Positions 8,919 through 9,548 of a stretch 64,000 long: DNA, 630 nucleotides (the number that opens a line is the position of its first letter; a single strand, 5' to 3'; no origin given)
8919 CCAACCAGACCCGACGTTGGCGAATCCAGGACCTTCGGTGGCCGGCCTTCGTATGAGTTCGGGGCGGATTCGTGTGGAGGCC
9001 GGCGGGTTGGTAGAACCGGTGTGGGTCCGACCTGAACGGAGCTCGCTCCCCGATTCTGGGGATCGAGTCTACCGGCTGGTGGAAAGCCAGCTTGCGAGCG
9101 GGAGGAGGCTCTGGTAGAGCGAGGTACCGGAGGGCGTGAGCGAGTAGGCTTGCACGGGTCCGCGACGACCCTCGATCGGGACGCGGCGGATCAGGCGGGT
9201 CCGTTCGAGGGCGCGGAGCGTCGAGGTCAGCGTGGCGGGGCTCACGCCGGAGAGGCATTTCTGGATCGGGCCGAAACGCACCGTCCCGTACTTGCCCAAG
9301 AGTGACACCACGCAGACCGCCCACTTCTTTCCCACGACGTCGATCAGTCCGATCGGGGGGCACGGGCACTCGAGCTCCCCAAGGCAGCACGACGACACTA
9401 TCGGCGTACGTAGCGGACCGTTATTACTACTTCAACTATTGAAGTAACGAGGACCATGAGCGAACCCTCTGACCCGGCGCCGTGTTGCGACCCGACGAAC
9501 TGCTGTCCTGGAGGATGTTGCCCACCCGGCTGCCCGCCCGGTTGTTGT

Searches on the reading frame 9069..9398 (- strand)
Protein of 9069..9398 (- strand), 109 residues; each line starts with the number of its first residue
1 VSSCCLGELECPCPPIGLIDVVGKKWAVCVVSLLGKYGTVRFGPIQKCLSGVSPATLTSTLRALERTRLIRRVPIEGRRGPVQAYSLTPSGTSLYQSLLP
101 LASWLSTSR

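Call 3: search_protein_families(library=pfam, proteins=[window:9069-9398:-], max_evalue=1)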
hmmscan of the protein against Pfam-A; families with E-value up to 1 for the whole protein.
window:9069-9398:- (109 aa): 6 families
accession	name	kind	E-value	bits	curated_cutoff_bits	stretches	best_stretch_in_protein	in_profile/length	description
PF01638.23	HxlR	-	3.3e-15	56.1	20.8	1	21-106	1-84/91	HxlR-like helix-turn-helix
PF01047.28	MarR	-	0.0073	16.6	24.6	1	49-75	26-52/59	MarR family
PF25213.1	HVO_A0261_N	-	0.12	12.7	35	1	51-101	35-77/86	HVO_A0261 N-terminal domain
PF03551.20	PadR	-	0.17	12.4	27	1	52-94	29-72/75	Transcriptional regulator PadR-like family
PF13545.12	HTH_Crp_2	-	0.25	11.8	27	1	50-72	32-55/70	Crp-like helix-turn-helix domain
PF13601.12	HTH_34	-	0.26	11.9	27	1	31-97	6-71/80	Winged helix DNA-binding domain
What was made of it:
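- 9069..9398 (-): Divergent HxlR-family winged-helix regulator (109 aa, GTG start). It carries invariant Cys residues C11, C13 (ECPCPP motif), C29 and C48. Pfam PF01638, E=3e-15 (call 3).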

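Call 4: search_protein_families(library=ncbifam, proteins=[window:9069-9398:-], max_evalue=1)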
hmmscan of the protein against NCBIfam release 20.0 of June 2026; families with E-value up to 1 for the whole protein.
window:9069-9398:- (109 aa): 4 families
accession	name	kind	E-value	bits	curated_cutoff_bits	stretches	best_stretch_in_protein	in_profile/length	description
NF047364.1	redox_TF_RrpB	exception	2.3e-09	37.4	175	1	11-105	3-100/105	MarR family transcription factor RrpB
NF047367.1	redox_TF_RrpA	exception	7.5e-08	32.6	185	1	21-105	14-97/101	MarR family transcription factor RrpA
TIGR02337.1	HpaR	equivalog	0.083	12.7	121.2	1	30-99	33-100/130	homoprotocatechuate degradation operon regulator HpaR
NF041423.1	MobC_subf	subfamily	0.21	10.9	200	1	48-94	39-85/240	MobC family replication-relaxation protein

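Call 7: find_encoding_contigs(protein=window:9069-9398:-, flank=6000, max_places=10)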
Protein window:9069-9398:- (109 aa): no gene with exactly this product is on record in the collection.
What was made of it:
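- Tried and rejected: Exact look-up of the window's HxlR protein found no contig on record (call 7).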

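Call 8: find_homologous_proteins(query=window:9072-9398:-, max_evalue=0.00001)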
Query window:9072-9398:- (109 aa): 330 proteins with E <= 0.00001 among 338 candidates; the best 120 are listed.
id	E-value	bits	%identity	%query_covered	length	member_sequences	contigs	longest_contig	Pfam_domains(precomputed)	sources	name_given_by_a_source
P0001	2.8e-65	235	100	100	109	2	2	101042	PF01638.24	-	-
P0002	8.9e-56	205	88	98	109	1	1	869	PF01638.24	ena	-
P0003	5.0e-54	199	83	99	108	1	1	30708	PF01638.24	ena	-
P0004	1.1e-53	198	83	99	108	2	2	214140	PF01638.24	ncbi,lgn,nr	ncbi:MAG TPA: helix-turn-helix domain-containing protein [Thermoplasmata archaeon]|nr:helix-turn-hel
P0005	2.6e-53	197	82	97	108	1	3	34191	PF01638.24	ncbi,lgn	-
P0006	7.5e-53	195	81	99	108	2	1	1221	PF01638.24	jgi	jgi:DNA-binding HxlR family transcriptional regulator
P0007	1.0e-52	195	81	99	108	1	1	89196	PF01638.24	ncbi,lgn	ncbi:MAG: helix-turn-helix domain-containing protein [Thermoplasmata archaeon]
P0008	1.1e-52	195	80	98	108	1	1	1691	PF01638.24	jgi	jgi:DNA-binding HxlR family transcriptional regulator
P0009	1.5e-52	194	81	99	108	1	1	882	PF01638.24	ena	-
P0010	2.1e-52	194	81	99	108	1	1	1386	PF01638.24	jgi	jgi:DNA-binding HxlR family transcriptional regulator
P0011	3.0e-52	193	82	98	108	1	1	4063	PF01638.24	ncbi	ncbi:MAG: helix-turn-helix domain-containing protein [Thermoplasmata archaeon]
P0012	3.1e-52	193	82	98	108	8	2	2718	PF01638.24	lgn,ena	-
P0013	5.3e-52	192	82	96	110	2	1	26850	PF01638.24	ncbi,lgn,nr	ncbi:MAG TPA: helix-turn-helix domain-containing protein [Thermoplasmata archaeon]|nr:helix-turn-hel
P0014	7.6e-52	192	82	98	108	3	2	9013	PF01638.24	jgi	jgi:DNA-binding HxlR family transcriptional regulator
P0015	9.0e-52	192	80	99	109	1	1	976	PF01638.24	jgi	jgi:DNA-binding HxlR family transcriptional regulator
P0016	9.2e-52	192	81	99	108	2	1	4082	PF01638.24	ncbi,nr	ncbi:MAG TPA: helix-turn-helix domain-containing protein [Thermoplasmata archaeon]|nr:helix-turn-hel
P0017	1.1e-51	191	79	98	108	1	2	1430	PF01638.24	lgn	-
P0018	1.8e-51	191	80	98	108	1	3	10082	PF01638.24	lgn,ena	-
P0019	2.1e-51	191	82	99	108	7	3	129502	PF01638.24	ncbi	ncbi:MAG: winged helix-turn-helix transcriptional regulator [Thermoplasmata archaeon]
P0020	2.2e-51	190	79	99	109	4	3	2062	PF01638.24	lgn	-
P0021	2.3e-51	190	81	99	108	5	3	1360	PF01638.24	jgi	jgi:DNA-binding HxlR family transcriptional regulator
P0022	3.7e-51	190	79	98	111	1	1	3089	PF01638.24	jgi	jgi:DNA-binding HxlR family transcriptional regulator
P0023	5.2e-51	189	84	93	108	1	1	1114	PF01638.24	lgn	-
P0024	5.2e-51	189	79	99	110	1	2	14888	PF01638.24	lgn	-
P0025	5.5e-51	189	79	97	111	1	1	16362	PF01638.24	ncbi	ncbi:MAG: helix-turn-helix domain-containing protein [Thermoplasmata archaeon]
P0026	6.3e-51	189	79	99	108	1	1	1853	PF01638.24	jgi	jgi:DNA-binding HxlR family transcriptional regulator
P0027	6.4e-51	189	80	96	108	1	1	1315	PF01638.24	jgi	jgi:DNA-binding HxlR family transcriptional regulator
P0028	8.6e-51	189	82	96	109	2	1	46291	PF01638.24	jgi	jgi:DNA-binding HxlR family transcriptional regulator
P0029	1.3e-50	188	79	99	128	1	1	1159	PF01638.24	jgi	jgi:DNA-binding HxlR family transcriptional regulator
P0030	1.3e-50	188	79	98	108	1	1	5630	PF01638.24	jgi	jgi:DNA-binding HxlR family transcriptional regulator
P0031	1.6e-50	188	79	98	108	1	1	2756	PF01638.24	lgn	-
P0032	1.7e-50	188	80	97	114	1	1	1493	PF01638.24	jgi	jgi:DNA-binding HxlR family transcriptional regulator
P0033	1.9e-50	187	78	99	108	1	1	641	PF01638.24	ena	-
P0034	2.0e-50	187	76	99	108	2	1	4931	PF01638.24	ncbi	-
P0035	2.3e-50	187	75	99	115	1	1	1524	PF01638.24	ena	-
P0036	3.1e-50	187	79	99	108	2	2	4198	PF01638.24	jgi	jgi:DNA-binding HxlR family transcriptional regulator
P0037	4.7e-50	186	80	97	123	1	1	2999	PF01638.24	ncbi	-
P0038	5.6e-50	186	77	98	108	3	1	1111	PF01638.24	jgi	jgi:DNA-binding HxlR family transcriptional regulator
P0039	5.7e-50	186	81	83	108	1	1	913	PF01638.24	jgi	jgi:DNA-binding HxlR family transcriptional regulator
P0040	6.6e-50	186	83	94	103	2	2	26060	PF01638.24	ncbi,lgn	ncbi:MAG: helix-turn-helix domain-containing protein [Thermoplasmata archaeon]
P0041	7.0e-50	186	79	98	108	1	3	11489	PF01638.24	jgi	jgi:DNA-binding HxlR family transcriptional regulator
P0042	8.2e-50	185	82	94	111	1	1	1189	PF01638.24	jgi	jgi:DNA-binding HxlR family transcriptional regulator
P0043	8.3e-50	185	79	98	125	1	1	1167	PF01638.24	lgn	-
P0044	8.9e-50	185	78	99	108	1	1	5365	PF01047.29,PF01638.24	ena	-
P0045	1.5e-49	185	77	99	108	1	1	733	PF01638.24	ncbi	-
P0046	1.6e-49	184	79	99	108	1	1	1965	PF01638.24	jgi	jgi:DNA-binding HxlR family transcriptional regulator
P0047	1.9e-49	184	79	98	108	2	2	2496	PF01638.24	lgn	-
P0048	1.9e-49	184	79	98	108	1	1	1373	PF01638.24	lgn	-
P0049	2.2e-49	184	77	99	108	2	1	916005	PF01638.24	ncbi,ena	-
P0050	2.2e-49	184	81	99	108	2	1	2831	PF01638.24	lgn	-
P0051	2.4e-49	184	78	97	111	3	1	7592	PF01638.24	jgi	jgi:DNA-binding HxlR family transcriptional regulator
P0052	2.5e-49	184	79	96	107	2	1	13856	PF01638.24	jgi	jgi:DNA-binding HxlR family transcriptional regulator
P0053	2.6e-49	184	83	92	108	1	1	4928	PF01638.24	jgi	jgi:DNA-binding HxlR family transcriptional regulator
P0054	2.8e-49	184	78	99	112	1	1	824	PF01638.24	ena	-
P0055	3.0e-49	184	74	99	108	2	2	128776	PF01638.24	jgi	-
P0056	3.3e-49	183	79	99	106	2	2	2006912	PF01638.24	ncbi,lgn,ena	ncbi:MAG: helix-turn-helix domain-containing protein [Thermoplasmata archaeon]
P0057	3.3e-49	183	81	94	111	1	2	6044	PF01638.24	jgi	jgi:DNA-binding HxlR family transcriptional regulator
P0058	3.4e-49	183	76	98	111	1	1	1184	PF01638.24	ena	-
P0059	3.5e-49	183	77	99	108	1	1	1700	PF01638.24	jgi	jgi:DNA-binding HxlR family transcriptional regulator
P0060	5.7e-49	183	73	100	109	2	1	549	PF01638.24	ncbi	-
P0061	7.0e-49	182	78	98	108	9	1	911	PF01638.24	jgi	jgi:DNA-binding HxlR family transcriptional regulator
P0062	7.6e-49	182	78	98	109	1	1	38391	PF01638.24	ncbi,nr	ncbi:MAG: helix-turn-helix transcriptional regulator [Thermoplasmata archaeon]|nr:helix-turn-helix t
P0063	7.8e-49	182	75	99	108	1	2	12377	PF01638.24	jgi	jgi:DNA-binding HxlR family transcriptional regulator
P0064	8.2e-49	182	76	97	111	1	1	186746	PF01638.24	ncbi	ncbi:MAG: helix-turn-helix domain-containing protein [Thermoplasmata archaeon]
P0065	8.8e-49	182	77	96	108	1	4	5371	PF01638.24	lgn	-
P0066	9.9e-49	182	78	98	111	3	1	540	PF01638.24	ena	-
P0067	1.0e-48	182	81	92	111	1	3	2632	PF01638.24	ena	-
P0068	1.1e-48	182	79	99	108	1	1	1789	PF01638.24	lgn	-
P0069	1.2e-48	182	71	99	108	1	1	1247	PF01638.24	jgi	jgi:DNA-binding HxlR family transcriptional regulator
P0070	1.6e-48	181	75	99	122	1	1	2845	PF01638.24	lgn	-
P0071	1.6e-48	181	79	93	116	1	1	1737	PF01638.24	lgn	-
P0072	1.8e-48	181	78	99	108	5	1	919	PF01638.24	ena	-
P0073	1.9e-48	181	79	98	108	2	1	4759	PF01638.24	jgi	jgi:DNA-binding HxlR family transcriptional regulator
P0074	1.9e-48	181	76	99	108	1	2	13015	PF01638.24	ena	-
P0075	2.0e-48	181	77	94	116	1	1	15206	PF01638.24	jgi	jgi:DNA-binding HxlR family transcriptional regulator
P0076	3.8e-48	180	77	99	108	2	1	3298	PF01638.24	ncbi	-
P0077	6.8e-48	179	75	100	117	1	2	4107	PF01638.24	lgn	-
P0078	7.1e-48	179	80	93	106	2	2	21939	PF01638.24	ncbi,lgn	-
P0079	7.6e-48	179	76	98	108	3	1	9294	PF01638.24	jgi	-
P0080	7.8e-48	179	74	99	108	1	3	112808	PF01638.24,PF03551.21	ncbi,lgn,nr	ncbi:MAG TPA: helix-turn-helix domain-containing protein [Thermoplasmata archaeon]|nr:helix-turn-hel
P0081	7.9e-48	179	74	99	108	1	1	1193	PF01638.24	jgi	jgi:DNA-binding HxlR family transcriptional regulator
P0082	8.9e-48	179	72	99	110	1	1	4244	PF01638.24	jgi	jgi:DNA-binding HxlR family transcriptional regulator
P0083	9.4e-48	179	73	99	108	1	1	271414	PF01638.24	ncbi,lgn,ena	-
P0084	9.6e-48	179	82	92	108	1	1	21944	PF01638.24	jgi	jgi:DNA-binding HxlR family transcriptional regulator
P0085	1.0e-47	179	76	97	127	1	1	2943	PF01638.24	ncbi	-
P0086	1.1e-47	179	73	96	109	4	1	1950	PF01638.24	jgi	-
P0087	1.2e-47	178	75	96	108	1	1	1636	PF01638.24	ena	-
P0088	1.4e-47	178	83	90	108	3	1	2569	PF01638.24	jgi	jgi:DNA-binding HxlR family transcriptional regulator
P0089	1.8e-47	178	77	96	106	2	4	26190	PF01638.24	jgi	jgi:DNA-binding HxlR family transcriptional regulator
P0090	2.3e-47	178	76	99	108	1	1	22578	PF01638.24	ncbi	-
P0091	2.6e-47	177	70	99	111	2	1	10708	PF01638.24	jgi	-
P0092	2.7e-47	177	75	94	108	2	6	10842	PF01638.24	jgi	jgi:DNA-binding HxlR family transcriptional regulator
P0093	3.1e-47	177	79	92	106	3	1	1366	PF01638.24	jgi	-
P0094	4.1e-47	177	78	97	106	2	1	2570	PF01638.24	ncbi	-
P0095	4.2e-47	177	79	90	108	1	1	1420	PF01638.24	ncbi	-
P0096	4.9e-47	176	78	99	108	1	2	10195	PF01638.24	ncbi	ncbi:MAG: winged helix-turn-helix transcriptional regulator [Thermoplasmata archaeon]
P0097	5.9e-47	176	77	99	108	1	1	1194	PF01638.24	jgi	-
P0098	6.2e-47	176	77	99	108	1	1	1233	PF01638.24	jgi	jgi:DNA-binding HxlR family transcriptional regulator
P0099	6.7e-47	176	76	96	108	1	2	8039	PF01638.24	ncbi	-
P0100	1.0e-46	175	76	93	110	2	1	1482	PF01638.24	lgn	-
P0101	1.1e-46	175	78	93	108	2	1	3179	PF01638.24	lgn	-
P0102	1.3e-46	175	75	99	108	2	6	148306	PF01638.24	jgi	jgi:DNA-binding HxlR family transcriptional regulator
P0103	1.7e-46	175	75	96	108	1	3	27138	PF01638.24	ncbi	-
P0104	1.7e-46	175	74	99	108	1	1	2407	PF01638.24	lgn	-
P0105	2.3e-46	174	82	91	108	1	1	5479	PF01638.24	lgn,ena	-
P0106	2.4e-46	174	76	95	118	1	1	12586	PF01047.29,PF01638.24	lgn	-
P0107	2.4e-46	174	75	97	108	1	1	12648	PF01638.24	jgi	jgi:DNA-binding HxlR family transcriptional regulator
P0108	2.4e-46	174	72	97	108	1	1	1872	PF01638.24,PF03551.21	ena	-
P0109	3.3e-46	174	73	99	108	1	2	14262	PF01638.24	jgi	jgi:DNA-binding HxlR family transcriptional regulator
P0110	3.5e-46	174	81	91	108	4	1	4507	PF01638.24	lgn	-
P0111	3.9e-46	174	72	98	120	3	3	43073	PF01638.24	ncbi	ncbi:MAG: winged helix-turn-helix transcriptional regulator [Thermoplasmata archaeon]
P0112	4.0e-46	174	72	96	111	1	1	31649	PF01638.24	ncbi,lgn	-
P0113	5.1e-46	173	74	99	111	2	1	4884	PF01638.24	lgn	-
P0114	5.6e-46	173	80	93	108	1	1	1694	PF01638.24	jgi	-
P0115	6.6e-46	173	72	99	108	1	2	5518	PF01638.24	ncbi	-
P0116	7.4e-46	173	74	99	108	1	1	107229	PF01638.24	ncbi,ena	ncbi:MAG: helix-turn-helix domain-containing protein [Thermoplasmata archaeon]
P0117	1.0e-45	172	75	99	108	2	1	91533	PF01638.24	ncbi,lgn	-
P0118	1.1e-45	172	74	91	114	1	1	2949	PF01638.24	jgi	jgi:DNA-binding HxlR family transcriptional regulator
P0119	2.3e-45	171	75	95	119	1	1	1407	PF01638.24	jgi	jgi:DNA-binding HxlR family transcriptional regulator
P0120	2.8e-45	171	75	94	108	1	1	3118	PF01638.24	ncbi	-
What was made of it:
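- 9069..9398 (-): 330 homologues at 70-88% identity in Thermoplasmata MAGs (call 8).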

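Call 10: find_related_loci(query=A1, collection=genome_contigs, flank=3000)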
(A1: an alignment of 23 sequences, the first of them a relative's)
Query A1 (109 aa) in genome_contigs; peptide patterns used: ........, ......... (x = any residue, [..] = any of these).
82 stretches matched a pattern; 63 encode a relative of the query (tblastn E <= 1e-3); 63 distinct loci.
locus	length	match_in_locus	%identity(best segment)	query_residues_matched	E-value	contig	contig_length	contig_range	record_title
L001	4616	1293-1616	81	1-108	3e-56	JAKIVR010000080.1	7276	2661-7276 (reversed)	MAG: Thermoplasmata archaeon isolate AcS11-62 AcS11-62_80, whole genome shotgun sequence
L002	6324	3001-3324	82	1-108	7e-56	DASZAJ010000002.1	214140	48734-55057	MAG TPA_asm: Thermoplasmata archaeon isolate SMAG_U6385 k141_111290, whole genome shotgun sequence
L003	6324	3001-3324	83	1-108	3e-55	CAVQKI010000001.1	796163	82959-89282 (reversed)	MAG: uncultured Thermoplasmata archaeon isolate MFD00008.bin.2.14 genome assembly, contig: contig_34877, whole genome sh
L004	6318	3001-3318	81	1-106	3e-55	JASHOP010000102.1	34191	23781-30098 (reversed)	MAG: Thermoplasmata archaeon isolate JOPF026 JOPF_N143_contig_89677, whole genome shotgun sequence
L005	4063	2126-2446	81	1-107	2e-54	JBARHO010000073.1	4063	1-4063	MAG: Thermoplasmata archaeon isolate MFD06228_ilm_asm_bin8 k127_94728, whole genome shotgun sequence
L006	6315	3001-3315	81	1-105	2e-54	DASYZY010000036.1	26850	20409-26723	MAG TPA_asm: Thermoplasmata archaeon isolate SMAG_U6374 k141_280910, whole genome shotgun sequence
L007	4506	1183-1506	80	1-108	2e-54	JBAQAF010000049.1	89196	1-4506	MAG: Thermoplasmata archaeon isolate MFD00144_ilm_asm_bin23 k127_184978, whole genome shotgun sequence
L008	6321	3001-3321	80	1-107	9e-54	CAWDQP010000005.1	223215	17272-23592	MAG: uncultured Thermoplasmata archaeon isolate MFD03399.bin.2.114 genome assembly, contig: contig_40827, whole genome s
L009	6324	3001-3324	81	1-108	8e-54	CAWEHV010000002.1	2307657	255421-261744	MAG: uncultured Thermoplasmata archaeon isolate MFD09222.bin.1.12 genome assembly, contig: contig_47939, whole genome sh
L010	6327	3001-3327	78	1-109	2e-53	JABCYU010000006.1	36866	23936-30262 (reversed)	MAG: Methanobacteriota archaeon isolate Inc-BW-H-2-M_MAG52 Ga0210384_10001161, whole genome shotgun sequence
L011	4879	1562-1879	79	3-108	2e-53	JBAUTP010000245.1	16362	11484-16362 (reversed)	MAG: Thermoplasmata archaeon isolate MFD09264_ilm_asm_bin34 k127_30835, whole genome shotgun sequence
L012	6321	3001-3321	79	1-107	6e-53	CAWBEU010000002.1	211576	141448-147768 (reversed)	MAG: uncultured Thermoplasmata archaeon isolate MFD09222.bin.2.157 genome assembly, contig: contig_115239, whole genome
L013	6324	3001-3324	77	1-108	4e-53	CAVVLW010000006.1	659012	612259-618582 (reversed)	MAG: uncultured Thermoplasmata archaeon isolate MFD09222.bin.2.31 genome assembly, contig: contig_43959, whole genome sh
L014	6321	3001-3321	79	1-107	3e-53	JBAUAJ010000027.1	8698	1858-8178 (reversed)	MAG: Thermoplasmata archaeon isolate MFD10734_ilm_asm_bin74 k127_362096, whole genome shotgun sequence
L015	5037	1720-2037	78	1-106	1e-52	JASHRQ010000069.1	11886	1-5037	MAG: Thermoplasmata archaeon isolate JOPF105 JOPF_N101_contig_26215, whole genome shotgun sequence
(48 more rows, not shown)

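Call 37: search_solved_structures(query=window:9072-9398:-, max_evalue=0.001, show_alignments=3)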
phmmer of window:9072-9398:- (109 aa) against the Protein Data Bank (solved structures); distinct sequences matched with E-value up to 0.001: 13.
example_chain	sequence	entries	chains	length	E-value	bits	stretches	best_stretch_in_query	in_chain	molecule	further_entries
1z7u_A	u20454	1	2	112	1.9e-08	37.7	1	20-107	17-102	hypothetical protein EF0647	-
7bze_A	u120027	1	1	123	2.1e-08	37.5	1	18-104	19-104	HTH-type transcriptional activator HxlR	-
7bzd_A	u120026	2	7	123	2.2e-08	37.5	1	18-104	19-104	HTH-type transcriptional activator HxlR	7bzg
1yyv_A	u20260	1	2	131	2.5e-08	37.3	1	12-106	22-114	putative transcriptional regulator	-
3df8_A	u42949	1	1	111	2.6e-08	37.2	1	11-106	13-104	possible HxlR family transcriptional factor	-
2f2e_A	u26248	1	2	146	8.7e-07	32.3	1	10-104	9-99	PA1607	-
9wvg_C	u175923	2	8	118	8.3e-06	29.2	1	18-104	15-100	Uncharacterized HTH-type transcriptional regulator YdzF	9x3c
7kd3_A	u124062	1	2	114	0.00013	25.3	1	5-105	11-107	Putative transcriptional regulator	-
2hzt_A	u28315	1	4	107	0.00025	24.4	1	19-104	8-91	Putative HTH-type transcriptional regulator ytcD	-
5hs7_A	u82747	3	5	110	0.00029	24.2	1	13-105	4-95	HTH-type transcriptional regulator YodB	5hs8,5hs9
4a5m_A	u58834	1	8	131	0.00034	24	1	13-108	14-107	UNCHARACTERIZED HTH-TYPE TRANSCRIPTIONAL REGULATOR YYBR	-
4hqm_A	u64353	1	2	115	0.00044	23.6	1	18-106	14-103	QsrR protein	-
4hqe_A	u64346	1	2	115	0.00069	23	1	18-106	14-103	Transcriptional regulator QsrR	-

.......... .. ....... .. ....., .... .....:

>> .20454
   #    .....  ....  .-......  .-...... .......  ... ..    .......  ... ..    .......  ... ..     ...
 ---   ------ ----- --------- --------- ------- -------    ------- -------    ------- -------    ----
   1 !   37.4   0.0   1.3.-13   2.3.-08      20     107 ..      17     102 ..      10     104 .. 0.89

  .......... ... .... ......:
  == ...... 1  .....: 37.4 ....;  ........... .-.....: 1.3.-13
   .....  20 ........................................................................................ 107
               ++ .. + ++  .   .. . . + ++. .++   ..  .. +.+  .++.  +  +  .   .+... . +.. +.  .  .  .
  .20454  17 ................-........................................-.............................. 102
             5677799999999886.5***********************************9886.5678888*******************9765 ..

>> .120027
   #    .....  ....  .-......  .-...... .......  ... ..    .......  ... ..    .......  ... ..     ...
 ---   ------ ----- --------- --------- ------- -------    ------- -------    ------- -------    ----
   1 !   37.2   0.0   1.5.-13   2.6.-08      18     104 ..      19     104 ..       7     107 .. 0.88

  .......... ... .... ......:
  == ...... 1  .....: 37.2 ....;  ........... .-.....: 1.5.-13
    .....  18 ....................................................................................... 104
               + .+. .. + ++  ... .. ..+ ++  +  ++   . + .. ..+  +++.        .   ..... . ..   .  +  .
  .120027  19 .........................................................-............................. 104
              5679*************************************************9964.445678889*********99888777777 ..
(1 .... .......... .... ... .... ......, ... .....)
